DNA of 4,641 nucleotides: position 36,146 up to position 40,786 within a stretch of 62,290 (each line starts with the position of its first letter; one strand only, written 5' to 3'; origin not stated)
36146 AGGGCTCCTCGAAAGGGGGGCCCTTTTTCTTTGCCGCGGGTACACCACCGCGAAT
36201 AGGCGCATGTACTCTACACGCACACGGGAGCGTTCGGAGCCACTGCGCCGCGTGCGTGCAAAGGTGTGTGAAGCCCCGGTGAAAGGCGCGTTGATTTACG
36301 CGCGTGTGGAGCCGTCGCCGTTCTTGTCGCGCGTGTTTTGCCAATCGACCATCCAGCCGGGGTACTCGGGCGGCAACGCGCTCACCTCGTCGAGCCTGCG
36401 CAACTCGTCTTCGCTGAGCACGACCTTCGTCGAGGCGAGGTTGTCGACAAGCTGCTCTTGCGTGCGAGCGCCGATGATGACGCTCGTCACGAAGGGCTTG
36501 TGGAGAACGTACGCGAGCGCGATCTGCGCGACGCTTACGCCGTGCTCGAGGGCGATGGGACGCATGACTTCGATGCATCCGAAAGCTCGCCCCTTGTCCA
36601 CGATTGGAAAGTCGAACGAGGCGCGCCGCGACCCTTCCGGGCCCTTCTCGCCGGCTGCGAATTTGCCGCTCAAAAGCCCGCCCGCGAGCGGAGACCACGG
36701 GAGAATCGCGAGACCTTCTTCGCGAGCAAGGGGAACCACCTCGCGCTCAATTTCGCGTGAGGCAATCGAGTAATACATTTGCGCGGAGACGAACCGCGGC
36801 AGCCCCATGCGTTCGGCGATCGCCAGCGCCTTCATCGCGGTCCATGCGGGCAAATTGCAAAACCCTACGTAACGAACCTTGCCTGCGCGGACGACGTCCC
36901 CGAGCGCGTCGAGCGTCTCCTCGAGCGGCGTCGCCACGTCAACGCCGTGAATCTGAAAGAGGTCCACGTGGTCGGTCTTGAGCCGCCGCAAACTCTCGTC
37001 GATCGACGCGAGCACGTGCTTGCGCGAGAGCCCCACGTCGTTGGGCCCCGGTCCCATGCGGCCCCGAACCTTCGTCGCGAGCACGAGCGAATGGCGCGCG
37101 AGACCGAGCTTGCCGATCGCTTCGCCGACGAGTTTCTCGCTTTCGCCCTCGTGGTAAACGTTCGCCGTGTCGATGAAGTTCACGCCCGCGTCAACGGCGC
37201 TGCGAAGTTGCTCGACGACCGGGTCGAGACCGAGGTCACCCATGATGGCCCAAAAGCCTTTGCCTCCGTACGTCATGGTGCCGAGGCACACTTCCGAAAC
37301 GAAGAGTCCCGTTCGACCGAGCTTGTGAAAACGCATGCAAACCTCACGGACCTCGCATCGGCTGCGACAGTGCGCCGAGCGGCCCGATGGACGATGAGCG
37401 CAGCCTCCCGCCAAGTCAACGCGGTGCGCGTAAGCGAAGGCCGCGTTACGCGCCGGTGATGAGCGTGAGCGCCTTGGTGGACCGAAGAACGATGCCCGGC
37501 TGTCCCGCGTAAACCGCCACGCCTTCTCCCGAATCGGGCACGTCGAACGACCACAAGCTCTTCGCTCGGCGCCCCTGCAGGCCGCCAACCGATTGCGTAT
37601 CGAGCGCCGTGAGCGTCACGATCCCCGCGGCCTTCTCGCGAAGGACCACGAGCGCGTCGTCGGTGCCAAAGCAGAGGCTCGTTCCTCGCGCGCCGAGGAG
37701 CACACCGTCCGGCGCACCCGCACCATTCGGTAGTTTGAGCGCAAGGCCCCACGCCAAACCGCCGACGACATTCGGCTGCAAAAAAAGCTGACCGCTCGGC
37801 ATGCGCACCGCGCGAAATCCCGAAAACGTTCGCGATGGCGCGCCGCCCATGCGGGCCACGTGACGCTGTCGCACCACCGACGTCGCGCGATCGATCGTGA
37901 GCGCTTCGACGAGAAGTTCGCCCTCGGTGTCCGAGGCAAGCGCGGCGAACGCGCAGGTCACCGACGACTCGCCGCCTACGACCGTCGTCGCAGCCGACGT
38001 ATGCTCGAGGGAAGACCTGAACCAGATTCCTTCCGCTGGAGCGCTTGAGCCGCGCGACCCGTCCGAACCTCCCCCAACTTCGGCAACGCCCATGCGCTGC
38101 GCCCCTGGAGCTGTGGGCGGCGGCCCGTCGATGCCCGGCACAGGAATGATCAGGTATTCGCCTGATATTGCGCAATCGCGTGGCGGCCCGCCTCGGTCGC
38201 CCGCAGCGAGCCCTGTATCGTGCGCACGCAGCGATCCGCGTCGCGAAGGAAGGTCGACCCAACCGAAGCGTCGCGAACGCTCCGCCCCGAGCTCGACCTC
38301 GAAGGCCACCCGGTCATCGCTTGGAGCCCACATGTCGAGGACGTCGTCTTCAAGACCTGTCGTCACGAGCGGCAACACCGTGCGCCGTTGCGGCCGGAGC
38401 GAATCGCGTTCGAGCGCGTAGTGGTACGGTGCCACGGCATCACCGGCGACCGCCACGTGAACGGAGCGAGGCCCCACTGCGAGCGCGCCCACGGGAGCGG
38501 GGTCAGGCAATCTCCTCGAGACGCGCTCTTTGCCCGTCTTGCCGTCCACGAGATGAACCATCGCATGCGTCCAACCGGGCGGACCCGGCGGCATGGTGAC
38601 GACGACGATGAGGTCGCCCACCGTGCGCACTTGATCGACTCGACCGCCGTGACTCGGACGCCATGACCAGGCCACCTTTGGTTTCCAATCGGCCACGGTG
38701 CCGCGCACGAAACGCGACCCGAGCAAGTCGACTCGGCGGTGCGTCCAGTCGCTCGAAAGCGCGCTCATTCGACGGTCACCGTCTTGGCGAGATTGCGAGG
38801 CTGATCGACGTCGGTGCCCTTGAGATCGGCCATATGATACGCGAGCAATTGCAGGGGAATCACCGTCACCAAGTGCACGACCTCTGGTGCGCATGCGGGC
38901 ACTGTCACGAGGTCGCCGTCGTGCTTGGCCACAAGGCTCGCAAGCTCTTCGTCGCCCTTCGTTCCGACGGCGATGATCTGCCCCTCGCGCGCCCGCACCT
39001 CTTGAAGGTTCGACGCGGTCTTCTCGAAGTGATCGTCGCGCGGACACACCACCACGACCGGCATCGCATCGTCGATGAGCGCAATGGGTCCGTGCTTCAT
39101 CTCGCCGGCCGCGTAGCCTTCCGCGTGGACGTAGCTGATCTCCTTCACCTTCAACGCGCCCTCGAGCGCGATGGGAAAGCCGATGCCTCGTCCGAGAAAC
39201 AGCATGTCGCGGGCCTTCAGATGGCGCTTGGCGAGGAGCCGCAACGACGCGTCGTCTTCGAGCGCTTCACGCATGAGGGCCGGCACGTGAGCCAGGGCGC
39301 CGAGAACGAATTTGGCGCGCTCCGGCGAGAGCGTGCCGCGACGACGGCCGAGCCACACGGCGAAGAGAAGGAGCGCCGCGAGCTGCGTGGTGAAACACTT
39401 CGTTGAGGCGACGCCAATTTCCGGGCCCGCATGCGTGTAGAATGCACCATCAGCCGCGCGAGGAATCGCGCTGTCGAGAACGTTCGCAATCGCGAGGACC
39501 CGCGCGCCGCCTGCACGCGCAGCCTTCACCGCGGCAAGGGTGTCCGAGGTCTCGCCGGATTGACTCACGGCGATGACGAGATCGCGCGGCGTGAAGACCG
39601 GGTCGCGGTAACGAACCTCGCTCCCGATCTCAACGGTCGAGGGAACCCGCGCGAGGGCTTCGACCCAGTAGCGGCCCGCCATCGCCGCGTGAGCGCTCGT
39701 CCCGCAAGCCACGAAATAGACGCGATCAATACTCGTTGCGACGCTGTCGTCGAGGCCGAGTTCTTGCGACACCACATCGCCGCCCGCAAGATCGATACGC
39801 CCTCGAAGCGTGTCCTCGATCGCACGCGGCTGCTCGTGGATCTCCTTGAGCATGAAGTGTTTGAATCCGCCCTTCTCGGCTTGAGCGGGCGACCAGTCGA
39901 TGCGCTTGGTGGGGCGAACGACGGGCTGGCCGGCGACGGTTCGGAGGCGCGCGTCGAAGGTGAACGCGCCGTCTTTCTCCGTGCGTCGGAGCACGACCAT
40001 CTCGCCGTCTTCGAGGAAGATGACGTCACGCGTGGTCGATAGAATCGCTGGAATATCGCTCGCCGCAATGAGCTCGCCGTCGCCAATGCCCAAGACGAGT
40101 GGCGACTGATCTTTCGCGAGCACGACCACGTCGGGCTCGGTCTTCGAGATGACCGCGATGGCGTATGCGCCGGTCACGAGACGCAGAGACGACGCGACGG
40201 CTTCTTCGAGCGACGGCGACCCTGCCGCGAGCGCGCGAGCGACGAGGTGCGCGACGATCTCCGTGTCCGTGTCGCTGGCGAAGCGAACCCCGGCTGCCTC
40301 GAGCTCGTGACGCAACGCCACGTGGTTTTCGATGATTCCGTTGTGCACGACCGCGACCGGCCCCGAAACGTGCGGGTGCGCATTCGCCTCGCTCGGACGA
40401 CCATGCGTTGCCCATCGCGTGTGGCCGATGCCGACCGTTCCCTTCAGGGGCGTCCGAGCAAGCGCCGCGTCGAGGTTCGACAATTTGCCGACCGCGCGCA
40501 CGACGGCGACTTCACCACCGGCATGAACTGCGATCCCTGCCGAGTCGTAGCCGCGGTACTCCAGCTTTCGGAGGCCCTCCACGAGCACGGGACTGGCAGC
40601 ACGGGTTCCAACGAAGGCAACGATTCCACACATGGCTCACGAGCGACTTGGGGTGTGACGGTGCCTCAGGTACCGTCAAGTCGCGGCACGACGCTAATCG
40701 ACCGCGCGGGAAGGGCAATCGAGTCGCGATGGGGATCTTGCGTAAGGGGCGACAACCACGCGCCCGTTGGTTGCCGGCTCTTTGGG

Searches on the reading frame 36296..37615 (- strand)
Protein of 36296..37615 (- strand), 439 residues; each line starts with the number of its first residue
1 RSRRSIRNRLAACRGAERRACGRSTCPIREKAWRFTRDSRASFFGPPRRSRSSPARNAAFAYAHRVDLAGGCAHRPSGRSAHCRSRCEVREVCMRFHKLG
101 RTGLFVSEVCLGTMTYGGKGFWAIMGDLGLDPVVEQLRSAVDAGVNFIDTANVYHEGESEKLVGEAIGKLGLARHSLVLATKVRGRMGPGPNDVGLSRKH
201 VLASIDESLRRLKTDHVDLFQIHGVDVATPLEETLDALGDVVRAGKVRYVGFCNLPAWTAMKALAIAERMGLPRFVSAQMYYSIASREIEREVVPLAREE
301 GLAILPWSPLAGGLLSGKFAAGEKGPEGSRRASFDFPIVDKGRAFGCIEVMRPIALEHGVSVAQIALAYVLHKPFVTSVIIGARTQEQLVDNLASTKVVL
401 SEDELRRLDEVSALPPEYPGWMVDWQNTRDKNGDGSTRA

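Call 69: search_protein_families(library=pfam, proteins=[window:36296-37615:-], max_evalue=0.0001)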
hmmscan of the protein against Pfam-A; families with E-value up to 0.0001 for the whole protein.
window:36296-37615:- (439 aa): 1 family
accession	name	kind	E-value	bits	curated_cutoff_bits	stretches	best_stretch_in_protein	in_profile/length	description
PF00248.27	Aldo_ket_red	-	2.1e-76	257.2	24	1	108-412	1-290/291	Aldo/keto reductase family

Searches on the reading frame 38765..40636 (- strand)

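Call 69: search_protein_families(library=pfam, proteins=[window:38765-40636:-], max_evalue=0.0001)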
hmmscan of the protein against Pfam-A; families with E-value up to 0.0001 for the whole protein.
window:38765-40636:- (623 aa): 3 families
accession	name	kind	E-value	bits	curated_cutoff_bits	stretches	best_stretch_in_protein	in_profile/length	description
PF01380.27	SIS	-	3.8e-52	176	25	2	304-427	6-130/131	SIS domain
PF13522.11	GATase_6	-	2.2e-21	76.7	27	1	65-194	9-130/130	Glutamine amidotransferase domain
PF13537.11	GATase_7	-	4e-15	56.4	25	1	82-199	9-122/123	Glutamine amidotransferase domain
